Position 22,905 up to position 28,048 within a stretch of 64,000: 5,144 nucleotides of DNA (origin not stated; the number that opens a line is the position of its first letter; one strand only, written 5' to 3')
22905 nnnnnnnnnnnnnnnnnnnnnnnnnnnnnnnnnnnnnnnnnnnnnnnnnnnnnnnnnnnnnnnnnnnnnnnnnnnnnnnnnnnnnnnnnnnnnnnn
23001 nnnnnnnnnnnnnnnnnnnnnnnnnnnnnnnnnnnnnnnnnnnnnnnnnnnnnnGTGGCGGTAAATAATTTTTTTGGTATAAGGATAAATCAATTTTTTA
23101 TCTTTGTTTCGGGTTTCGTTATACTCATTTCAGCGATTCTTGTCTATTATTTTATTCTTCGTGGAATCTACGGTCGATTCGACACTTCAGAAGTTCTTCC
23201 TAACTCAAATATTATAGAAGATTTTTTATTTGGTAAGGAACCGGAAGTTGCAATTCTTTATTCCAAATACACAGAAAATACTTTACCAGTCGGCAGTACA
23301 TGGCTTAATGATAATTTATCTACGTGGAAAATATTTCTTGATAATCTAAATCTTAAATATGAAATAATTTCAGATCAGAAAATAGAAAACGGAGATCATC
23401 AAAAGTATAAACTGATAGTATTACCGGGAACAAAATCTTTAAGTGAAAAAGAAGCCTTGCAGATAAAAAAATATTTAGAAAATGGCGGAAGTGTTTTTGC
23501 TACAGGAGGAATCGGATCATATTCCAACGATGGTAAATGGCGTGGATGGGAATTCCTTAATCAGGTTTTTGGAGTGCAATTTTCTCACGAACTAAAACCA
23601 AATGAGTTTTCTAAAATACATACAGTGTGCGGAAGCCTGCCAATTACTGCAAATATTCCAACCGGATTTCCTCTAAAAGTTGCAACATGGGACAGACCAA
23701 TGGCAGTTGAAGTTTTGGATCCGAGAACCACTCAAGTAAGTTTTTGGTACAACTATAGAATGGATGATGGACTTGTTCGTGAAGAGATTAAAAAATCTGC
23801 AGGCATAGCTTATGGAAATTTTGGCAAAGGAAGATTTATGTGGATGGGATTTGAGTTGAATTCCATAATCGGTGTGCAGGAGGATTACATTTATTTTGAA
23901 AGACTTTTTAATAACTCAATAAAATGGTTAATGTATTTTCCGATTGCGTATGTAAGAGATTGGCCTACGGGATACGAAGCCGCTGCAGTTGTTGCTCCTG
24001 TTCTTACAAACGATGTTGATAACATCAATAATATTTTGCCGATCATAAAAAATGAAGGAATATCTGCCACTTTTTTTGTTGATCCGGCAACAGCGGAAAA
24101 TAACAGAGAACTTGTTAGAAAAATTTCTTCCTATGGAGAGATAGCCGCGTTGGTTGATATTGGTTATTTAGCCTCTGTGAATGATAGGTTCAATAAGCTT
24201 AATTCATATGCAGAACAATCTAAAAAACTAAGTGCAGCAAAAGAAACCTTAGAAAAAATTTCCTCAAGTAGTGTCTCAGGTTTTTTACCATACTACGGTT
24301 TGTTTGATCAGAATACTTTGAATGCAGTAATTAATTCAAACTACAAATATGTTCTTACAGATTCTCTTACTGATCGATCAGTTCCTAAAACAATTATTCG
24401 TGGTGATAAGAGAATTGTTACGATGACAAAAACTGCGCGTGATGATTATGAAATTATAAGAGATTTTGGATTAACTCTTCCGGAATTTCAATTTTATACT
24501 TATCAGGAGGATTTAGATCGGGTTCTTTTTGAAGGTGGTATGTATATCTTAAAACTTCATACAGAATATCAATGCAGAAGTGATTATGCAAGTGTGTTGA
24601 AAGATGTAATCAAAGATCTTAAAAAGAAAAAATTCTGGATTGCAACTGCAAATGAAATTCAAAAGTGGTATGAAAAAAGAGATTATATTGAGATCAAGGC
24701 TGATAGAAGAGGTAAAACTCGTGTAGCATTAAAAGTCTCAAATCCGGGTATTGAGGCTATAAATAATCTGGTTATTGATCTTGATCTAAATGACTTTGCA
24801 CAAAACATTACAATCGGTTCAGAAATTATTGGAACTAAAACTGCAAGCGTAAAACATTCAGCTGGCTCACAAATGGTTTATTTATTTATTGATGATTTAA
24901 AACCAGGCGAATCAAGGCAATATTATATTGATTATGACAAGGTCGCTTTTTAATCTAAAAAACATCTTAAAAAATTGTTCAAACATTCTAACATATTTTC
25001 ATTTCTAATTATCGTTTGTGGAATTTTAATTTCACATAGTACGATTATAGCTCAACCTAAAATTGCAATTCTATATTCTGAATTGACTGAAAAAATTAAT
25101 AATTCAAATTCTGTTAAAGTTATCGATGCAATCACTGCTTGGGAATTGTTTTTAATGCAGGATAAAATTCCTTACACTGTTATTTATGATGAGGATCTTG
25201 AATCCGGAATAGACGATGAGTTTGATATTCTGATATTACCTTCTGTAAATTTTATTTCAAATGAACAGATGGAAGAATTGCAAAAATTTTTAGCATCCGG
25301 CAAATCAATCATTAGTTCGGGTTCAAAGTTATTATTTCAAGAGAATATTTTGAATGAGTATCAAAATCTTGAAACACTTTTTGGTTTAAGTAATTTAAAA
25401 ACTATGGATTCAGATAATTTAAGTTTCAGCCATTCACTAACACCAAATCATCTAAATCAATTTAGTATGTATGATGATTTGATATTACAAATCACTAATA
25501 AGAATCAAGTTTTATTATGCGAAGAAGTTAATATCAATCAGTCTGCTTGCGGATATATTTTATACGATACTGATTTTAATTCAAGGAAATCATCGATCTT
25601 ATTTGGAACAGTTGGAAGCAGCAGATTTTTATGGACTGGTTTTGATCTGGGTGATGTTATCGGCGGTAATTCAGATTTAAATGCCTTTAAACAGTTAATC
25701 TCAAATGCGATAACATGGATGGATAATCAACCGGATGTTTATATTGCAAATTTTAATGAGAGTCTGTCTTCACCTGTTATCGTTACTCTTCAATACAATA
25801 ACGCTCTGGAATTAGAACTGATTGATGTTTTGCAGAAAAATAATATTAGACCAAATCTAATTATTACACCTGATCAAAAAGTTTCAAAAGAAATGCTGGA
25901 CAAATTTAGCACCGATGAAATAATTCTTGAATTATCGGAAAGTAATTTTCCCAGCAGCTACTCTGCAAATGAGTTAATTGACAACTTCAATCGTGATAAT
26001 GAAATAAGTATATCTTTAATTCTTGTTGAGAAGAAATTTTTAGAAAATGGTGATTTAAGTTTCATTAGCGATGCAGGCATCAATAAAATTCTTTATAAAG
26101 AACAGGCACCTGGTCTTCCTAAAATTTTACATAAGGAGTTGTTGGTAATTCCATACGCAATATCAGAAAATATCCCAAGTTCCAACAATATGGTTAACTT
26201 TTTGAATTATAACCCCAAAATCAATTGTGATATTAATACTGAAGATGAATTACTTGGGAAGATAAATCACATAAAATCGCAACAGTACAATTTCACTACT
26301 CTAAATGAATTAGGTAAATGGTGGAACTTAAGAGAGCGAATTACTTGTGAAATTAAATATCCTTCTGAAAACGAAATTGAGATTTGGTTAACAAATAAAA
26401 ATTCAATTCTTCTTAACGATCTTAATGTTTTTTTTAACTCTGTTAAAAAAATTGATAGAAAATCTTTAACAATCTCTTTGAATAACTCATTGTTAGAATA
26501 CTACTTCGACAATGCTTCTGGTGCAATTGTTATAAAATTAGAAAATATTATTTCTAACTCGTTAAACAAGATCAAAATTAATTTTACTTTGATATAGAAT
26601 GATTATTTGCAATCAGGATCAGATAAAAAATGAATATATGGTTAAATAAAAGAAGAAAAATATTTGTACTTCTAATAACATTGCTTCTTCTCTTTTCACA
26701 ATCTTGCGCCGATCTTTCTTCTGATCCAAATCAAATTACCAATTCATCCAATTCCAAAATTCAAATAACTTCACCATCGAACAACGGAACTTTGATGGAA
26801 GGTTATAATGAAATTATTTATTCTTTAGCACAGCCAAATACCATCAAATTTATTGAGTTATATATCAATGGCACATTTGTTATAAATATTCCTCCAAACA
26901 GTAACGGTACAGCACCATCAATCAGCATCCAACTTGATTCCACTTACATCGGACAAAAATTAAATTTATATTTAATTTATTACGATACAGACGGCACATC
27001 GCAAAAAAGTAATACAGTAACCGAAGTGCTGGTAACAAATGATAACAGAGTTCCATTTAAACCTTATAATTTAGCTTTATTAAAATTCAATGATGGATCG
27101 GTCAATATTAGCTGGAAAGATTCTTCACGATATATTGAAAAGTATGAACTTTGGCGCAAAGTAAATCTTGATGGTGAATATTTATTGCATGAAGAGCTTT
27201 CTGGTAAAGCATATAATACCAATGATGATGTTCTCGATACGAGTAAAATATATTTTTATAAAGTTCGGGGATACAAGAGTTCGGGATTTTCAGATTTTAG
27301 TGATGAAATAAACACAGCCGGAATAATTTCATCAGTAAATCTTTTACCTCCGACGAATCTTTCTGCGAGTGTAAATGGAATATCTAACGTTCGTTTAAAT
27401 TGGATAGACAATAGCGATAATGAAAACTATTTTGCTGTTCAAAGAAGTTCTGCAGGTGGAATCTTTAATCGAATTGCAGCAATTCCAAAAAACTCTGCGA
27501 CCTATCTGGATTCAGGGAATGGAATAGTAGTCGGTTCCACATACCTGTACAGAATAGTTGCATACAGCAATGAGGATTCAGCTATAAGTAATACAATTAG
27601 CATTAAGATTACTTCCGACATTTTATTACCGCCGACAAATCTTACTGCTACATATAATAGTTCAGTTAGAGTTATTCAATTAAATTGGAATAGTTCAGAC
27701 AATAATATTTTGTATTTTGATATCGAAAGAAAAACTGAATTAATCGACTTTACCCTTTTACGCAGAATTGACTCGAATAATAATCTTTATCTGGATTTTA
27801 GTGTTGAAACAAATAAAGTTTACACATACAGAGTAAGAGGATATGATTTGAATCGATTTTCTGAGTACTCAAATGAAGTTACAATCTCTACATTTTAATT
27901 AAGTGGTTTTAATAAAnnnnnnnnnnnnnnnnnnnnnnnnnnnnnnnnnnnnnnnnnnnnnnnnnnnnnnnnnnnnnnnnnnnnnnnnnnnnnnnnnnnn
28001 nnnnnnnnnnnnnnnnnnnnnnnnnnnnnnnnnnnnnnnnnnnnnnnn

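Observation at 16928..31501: Nine-gene synthase-dependent exopolysaccharide-type cluster with a non-canonical parts list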

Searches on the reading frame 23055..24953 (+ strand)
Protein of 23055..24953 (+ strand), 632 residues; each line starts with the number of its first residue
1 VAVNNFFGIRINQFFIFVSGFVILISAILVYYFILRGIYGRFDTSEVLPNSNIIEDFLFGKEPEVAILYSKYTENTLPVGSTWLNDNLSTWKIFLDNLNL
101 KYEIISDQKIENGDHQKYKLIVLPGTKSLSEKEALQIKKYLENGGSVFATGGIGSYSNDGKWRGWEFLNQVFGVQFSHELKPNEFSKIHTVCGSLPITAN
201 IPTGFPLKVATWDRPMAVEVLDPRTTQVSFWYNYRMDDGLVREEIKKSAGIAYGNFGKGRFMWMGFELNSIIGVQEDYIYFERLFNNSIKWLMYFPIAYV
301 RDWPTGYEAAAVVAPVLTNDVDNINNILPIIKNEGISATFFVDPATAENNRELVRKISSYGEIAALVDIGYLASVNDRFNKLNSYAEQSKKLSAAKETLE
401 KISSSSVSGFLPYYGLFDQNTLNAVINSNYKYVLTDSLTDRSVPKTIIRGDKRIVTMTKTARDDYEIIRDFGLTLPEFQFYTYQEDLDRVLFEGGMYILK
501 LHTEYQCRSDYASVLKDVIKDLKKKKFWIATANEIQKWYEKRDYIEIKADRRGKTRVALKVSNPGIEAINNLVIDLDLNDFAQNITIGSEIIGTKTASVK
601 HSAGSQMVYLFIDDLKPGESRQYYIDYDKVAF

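Call 3: search_protein_families(library=pfam, proteins=[window:23055-24953:+], max_evalue=0.01)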
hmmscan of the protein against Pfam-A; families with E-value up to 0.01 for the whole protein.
window:23055-24953:+ (632 aa): 4 families
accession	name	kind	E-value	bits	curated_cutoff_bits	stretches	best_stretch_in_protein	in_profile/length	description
PF01522.26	Polysacc_deac_1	-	9.6e-08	32.5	23.1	1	322-433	19-124/124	Polysaccharide deacetylase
PF09822.16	ABC_transp_aux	-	4.9e-05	23.2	34.7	1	93-149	20-78/288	ABC-type uncharacterized transport system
PF08532.16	Glyco_hydro_42M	-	0.00011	22.3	25.8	1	89-176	33-119/207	Beta-galactosidase trimerisation domain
PF23355.1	IFT52_GIFT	-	0.0061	16.1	27.2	0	91-151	18-80/246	IFT52 GIFT domain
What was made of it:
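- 23055..24953 (+): Gene 5: N-terminally anchored periplasmic protein with a GATase1/GIFT-like domain, a degenerate CE4 (NodB-like) domain and a C-terminal beta-rich domain. Pfam Polysacc_deac_1 9.6e-8, with ABC_transp_aux and GH42M also matching (call 3).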

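Call 4: search_protein_families(library=ncbifam, proteins=[window:23055-24953:+], max_evalue=0.01)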
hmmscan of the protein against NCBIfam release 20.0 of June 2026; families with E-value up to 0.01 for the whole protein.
window:23055-24953:+ (632 aa): 4 families
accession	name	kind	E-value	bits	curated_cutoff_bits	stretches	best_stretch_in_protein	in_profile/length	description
TIGR02764.1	spore_ybaN_pdaB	equivalog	5e-10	39.5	237.4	1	322-434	19-125/191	polysaccharide deacetylase family sporulation protein PdaB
TIGR03006.1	pepcterm_polyde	equivalog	1.4e-05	24.4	276.2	1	322-421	34-128/272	XrtA system polysaccharide deacetylase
TIGR02884.1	spore_pdaA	equivalog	1.7e-05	24.6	298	1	324-433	52-156/224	delta-lactam-biosynthetic de-N-acetylase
TIGR02873.1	spore_ylxY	hypoth_equivalog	0.00026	20.3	391.5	1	322-434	98-204/268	probable sporulation protein, polysaccharide deacetylase family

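Call 16: find_homologous_proteins(query=window:23055-24953:+)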
Query window:23055-24953:+ (632 aa): 1112 proteins with E <= 0.001 among 8000 candidates; the best 120 are listed.
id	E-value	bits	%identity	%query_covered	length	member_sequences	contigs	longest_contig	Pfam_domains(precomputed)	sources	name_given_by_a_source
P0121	0.0e+0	1434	100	100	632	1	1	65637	PF01522.27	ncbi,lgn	-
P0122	0.0e+0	1425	99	100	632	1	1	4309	PF01522.27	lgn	-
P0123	0.0e+0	1421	98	100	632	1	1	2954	PF01522.27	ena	-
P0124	0.0e+0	1421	99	100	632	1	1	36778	PF01522.27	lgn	-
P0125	0.0e+0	1421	99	100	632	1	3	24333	PF01522.27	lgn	-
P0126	0.0e+0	1420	98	100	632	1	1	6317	PF01522.27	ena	-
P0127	0.0e+0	1420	99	100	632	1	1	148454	PF01522.27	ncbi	-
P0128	0.0e+0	1420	98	100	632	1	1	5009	PF01522.27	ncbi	-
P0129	0.0e+0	1420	98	100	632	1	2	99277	PF01522.27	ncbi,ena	-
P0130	0.0e+0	1419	98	100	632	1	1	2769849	PF01522.27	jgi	jgi:peptidoglycan/xylan/chitin deacetylase (PgdA/CDA1 family)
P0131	0.0e+0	1418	98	100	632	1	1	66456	PF01522.27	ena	-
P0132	0.0e+0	1418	98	100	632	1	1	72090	PF01522.27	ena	-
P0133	0.0e+0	1418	98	100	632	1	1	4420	PF01522.27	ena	-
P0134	0.0e+0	1418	98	100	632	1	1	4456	PF01522.27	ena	-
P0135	0.0e+0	1417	98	100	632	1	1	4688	PF01522.27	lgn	-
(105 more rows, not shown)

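Call 82: search_solved_structures(query=A7, max_evalue=1, show_alignments=1)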
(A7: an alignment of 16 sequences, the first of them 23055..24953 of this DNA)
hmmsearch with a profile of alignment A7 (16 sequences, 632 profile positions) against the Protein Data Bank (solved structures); distinct sequences matched with E-value up to 1: 44.
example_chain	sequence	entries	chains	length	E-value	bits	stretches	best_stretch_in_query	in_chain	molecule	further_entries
2j13_A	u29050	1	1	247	1.7e-08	36.4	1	326-431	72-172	POLYSACCHARIDE DEACETYLASE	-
2c1i_A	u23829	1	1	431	9e-07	30.7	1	313-424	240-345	PEPTIDOGLYCAN GLCNAC DEACETYLASE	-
2c1g_A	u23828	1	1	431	9.6e-07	30.6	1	313-424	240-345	PEPTIDOGLYCAN GLCNAC DEACETYLASE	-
3rxz_A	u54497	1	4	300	1.4e-06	30.1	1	301-539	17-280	Polysaccharide deacetylase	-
1ny1_A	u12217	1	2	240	1.6e-06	29.9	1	326-432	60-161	Probable polysaccharide deacetylase pdaA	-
5o6y_A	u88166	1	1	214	1.7e-06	29.8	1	308-433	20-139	Peptidoglycan N-acetylglucosamine deacetylase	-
1w1a_1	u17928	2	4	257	2e-06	29.5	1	326-433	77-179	PROBABLE POLYSACCHARIDE DEACETYLASE PDAA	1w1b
1w17_A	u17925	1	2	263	2.2e-06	29.4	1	326-433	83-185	PROBABLE POLYSACCHARIDE DEACETYLASE PDAA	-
7y51_A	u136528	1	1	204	2.5e-06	29.2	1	326-435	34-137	Predicted xylanase/chitin deacetylase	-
5o6y_B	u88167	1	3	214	2.5e-06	29.2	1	308-433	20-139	Peptidoglycan N-acetylglucosamine deacetylase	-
4l1g_A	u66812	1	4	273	4.5e-06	28.4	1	308-433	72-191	Peptidoglycan N-acetylglucosamine deacetylase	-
7fbw_A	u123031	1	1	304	6.5e-06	27.9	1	326-435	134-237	Predicted xylanase/chitin deacetylase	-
7bly_A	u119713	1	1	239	8.4e-06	27.5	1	325-437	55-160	Aspergillus niger contig An12c0130, genomic contig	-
4m1b_A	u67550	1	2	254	1.7e-05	26.4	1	322-442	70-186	Polysaccharide deacetylase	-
4ucf_A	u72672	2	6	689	5.8e-05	24.7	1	110-176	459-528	BETA-GALACTOSIDASE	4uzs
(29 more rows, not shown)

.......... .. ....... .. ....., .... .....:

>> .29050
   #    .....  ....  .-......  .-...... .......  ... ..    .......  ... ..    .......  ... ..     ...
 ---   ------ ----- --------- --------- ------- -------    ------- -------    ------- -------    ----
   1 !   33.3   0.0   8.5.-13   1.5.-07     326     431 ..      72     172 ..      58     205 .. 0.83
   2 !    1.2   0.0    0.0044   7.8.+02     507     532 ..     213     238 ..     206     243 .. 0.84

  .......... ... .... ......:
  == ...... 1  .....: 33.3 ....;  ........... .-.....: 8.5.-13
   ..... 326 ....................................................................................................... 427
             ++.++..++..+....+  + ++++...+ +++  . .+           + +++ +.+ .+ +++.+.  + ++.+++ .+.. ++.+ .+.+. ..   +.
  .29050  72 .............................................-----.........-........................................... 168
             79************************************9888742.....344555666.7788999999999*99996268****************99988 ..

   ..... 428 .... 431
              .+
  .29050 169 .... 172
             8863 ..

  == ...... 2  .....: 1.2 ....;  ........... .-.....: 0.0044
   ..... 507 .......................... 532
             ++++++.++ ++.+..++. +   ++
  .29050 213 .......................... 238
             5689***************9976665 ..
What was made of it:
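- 23055..24953 (+): The family profile hits CE4 2j13 at 1.7e-8 and the GH42 trimerisation domain at 5.8e-5 (call 82).
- A CE4-type domain is present in the periplasmic partner (calls 3, 82).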

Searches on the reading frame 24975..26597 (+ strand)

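Call 3: search_protein_families(library=pfam, proteins=[window:24975-26597:+], max_evalue=0.01)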
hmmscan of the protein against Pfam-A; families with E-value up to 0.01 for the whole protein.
window:24975-26597:+ (540 aa): 0 families

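Call 4: search_protein_families(library=ncbifam, proteins=[window:24975-26597:+], max_evalue=0.01)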
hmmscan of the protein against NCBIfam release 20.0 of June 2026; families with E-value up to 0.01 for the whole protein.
window:24975-26597:+ (540 aa): 0 families

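Call 8: search_protein_families(library=pfam, proteins=[window:24975-26597:+], max_evalue=10)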
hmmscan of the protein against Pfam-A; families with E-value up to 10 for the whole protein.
window:24975-26597:+ (540 aa): 1 family
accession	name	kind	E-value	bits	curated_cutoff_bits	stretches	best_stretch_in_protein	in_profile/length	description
PF12950.13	TaqI_C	-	0.3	11.8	26.5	1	432-533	20-116/118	TaqI-like C-terminal specificity domain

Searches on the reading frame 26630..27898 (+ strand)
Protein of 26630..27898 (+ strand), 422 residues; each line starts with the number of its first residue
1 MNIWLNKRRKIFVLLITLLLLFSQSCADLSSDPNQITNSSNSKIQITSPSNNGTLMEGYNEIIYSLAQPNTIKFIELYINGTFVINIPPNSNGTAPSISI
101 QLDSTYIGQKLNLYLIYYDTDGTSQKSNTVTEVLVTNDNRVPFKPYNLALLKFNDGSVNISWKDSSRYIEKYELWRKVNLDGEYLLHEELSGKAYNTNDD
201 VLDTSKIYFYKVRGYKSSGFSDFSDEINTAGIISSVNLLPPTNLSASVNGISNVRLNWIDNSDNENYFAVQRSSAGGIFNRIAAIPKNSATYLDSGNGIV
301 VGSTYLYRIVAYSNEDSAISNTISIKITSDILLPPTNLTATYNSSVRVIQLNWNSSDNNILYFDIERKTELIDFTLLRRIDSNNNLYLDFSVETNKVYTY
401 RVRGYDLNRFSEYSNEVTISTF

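Call 3: search_protein_families(library=pfam, proteins=[window:26630-27898:+], max_evalue=0.01)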
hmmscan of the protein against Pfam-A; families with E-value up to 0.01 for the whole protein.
window:26630-27898:+ (422 aa): 3 families
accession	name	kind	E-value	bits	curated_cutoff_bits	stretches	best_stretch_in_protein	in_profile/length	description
PF00041.27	fn3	-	2.8e-10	40.7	25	0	144-229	2-83/84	Fibronectin type III domain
PF21605.3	CRLF2-like_D2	-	0.00019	21.9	27.3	0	143-214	2-69/94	Cytokine receptor-like factor 2-like, D2 domain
PF17957.7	Big_7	-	0.0051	17.9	24.1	0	44-90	3-44/70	Bacterial Ig domain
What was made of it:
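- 26630..27898 (+): Gene 7: lipoprotein with FN3-type repeats. A lineage-specific accessory part. Pfam fn3 2.8e-10 (call 3).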

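Call 4: search_protein_families(library=ncbifam, proteins=[window:26630-27898:+], max_evalue=0.01)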
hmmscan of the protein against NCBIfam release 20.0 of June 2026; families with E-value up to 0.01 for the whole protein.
window:26630-27898:+ (422 aa): 0 families
